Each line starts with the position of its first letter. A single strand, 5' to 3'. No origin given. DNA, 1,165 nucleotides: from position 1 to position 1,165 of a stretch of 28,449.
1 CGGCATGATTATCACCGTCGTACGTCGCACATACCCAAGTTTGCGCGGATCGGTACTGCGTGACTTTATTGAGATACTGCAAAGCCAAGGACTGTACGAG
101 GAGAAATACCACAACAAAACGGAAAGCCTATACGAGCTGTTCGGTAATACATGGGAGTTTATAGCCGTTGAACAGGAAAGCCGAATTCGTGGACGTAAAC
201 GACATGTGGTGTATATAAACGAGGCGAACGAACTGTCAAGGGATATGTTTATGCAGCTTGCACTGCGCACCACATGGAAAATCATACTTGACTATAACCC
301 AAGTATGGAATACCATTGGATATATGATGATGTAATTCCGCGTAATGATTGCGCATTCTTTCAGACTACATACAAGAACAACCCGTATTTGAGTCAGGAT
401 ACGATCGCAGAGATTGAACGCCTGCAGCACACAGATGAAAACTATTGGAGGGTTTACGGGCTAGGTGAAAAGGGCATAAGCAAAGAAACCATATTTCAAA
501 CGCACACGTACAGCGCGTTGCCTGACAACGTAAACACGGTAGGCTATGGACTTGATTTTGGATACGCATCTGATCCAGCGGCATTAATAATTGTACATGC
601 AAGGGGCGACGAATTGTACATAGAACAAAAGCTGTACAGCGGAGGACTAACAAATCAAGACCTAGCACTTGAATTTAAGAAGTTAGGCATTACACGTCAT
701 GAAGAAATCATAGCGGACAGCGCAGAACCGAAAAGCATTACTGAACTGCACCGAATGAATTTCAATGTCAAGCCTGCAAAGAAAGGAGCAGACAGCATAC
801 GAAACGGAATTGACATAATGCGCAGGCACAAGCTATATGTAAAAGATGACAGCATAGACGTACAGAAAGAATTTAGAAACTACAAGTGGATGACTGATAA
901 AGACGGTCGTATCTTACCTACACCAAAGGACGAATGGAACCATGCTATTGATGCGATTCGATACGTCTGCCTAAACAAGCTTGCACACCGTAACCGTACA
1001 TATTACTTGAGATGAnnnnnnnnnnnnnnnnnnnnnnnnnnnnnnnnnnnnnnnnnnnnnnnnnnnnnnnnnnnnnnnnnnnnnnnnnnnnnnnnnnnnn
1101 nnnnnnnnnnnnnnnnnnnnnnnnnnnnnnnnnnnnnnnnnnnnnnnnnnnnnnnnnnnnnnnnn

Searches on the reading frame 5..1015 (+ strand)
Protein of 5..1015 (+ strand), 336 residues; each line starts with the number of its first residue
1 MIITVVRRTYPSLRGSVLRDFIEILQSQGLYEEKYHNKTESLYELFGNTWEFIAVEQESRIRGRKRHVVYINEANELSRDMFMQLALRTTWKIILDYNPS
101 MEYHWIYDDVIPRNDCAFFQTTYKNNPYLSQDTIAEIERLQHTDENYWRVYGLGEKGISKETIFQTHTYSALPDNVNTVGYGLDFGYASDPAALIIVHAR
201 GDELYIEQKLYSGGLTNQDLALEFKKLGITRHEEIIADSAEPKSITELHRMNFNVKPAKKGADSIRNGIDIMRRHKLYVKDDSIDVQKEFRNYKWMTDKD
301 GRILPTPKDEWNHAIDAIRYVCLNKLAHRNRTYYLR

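Call 9: search_protein_families(library=phrogs, proteins=[window:5-1015:+], max_evalue=0.001)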
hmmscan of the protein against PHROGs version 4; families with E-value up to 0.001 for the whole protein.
window:5-1015:+ (336 aa): 6 families
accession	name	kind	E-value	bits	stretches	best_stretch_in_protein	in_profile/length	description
phrog_5653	-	head and packaging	5.2e-32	112.2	1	175-329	28-184/199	terminase large subunit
phrog_6672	-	head and packaging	2.7e-28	99.4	1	202-329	5-133/145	terminase large subunit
phrog_3717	-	head and packaging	7.7e-20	72.5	1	3-195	58-268/277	terminase large subunit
phrog_18557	-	head and packaging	4.7e-05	24.4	1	258-330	4-77/88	terminase large subunit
phrog_22023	-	unknown function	6.4e-05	24.3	1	91-212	23-148/153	-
phrog_10250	-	head and packaging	6.4e-05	23.8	1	182-330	49-220/228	terminase large subunit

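Call 53: search_dna_similar(query=window:5-1015:+, collection=phages, mode=protein, max_rows=15, max_evalue=0.001)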
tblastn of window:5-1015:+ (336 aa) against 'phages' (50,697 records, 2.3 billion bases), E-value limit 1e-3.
Records with a match: 1402; places in all: 1410; records where one place covers at least 80% of the query: 700.
Best place of each record, by identity: <60% 1402.
By first word of the organism name: Streptococcus 195; Staphylococcus 150; Salmonella 133; Bacteroides 97; Enterococcus 89; Flavobacterium 75; Clostridium 66; Klebsiella 47; Acinetobacter 43; Bacillus 42; and 76 more.
By host as written in the record: - 174; Staphylococcus aureus 39; Clostridium sporogenes ATCC-15579 30; Klebsiella pneumoniae 28; Flavobacterium sp. LMO9 27; Enterococcus faecalis 27; Acinetobacter baumannii 20; Flavobacterium sp. LMO6 19; and 535 more.
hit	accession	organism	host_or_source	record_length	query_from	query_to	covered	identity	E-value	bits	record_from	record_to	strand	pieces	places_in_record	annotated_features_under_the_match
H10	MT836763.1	Bacteriophage sp.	human fecal samples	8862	2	327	97%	37.2%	5e-59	210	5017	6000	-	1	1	record has no annotation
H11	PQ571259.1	Bacteroides phage BF1-2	Bacteroides fragilis BL19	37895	1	321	96%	36.6%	4e-59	211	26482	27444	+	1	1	terminase large subunit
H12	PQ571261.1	Bacteroides phage BF1-4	Bacteroides fragilis BL19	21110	1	321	96%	36.6%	5e-59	210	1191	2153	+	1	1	terminase large subunit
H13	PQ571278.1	Bacteroides phage BT2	Bacteroides thetaiotaomicron BG12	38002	1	321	96%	36.6%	5e-59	210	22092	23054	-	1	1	terminase large subunit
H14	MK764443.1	Flavobacterium phage FPSV-S2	Flavobacterium psychrophilum F482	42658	3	329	97%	35.7%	6e-64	224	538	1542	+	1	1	terminase large subunit protein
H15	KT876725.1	Flavobacterium phage FpV9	Flavobacterium psychrophilum 950106-1/1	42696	3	329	97%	35.7%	6e-64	224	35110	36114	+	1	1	terminase large subunit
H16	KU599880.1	Flavobacterium phage Fpv5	Flavobacterium psychrophilum 950106-1/1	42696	3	329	97%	35.7%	6e-64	224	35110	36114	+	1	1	terminase large subunit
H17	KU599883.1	Flavobacterium phage Fpv8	Flavobacterium psychrophilum 950106-1/1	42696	3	329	97%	35.7%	6e-64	224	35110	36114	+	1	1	terminase large subunit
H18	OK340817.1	Flavobacterium phage FpV9-1.2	Flavobacterium psychrophilum 020612-2/1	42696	3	329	97%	35.7%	6e-64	224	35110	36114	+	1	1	record has no annotation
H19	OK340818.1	Flavobacterium phage FpV9-1.3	Flavobacterium psychrophilum 020612-2/1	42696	3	329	97%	35.7%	6e-64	224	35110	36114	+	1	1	record has no annotation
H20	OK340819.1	Flavobacterium phage FpV9-2.1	Flavobacterium psychrophilum 020612-2/1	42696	3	329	97%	35.7%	6e-64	224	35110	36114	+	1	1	record has no annotation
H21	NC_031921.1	Flavobacterium phage Fpv5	Flavobacterium psychrophilum 950106-1/1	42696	3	329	97%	35.7%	6e-64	224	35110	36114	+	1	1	terminase large subunit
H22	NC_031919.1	Flavobacterium phage Fpv8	Flavobacterium psychrophilum 950106-1/1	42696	3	329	97%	35.7%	6e-64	224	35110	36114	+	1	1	terminase large subunit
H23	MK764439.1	Flavobacterium phage FPSV-D22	Flavobacterium psychrophilum FPS-D5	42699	3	329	97%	35.7%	6e-64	224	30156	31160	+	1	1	terminase large subunit protein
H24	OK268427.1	Flavobacterium phage FPSV-S20A3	Flavobacterium psychrophilum FPS-F15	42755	3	329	97%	35.7%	6e-64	224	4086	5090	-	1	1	record has no annotation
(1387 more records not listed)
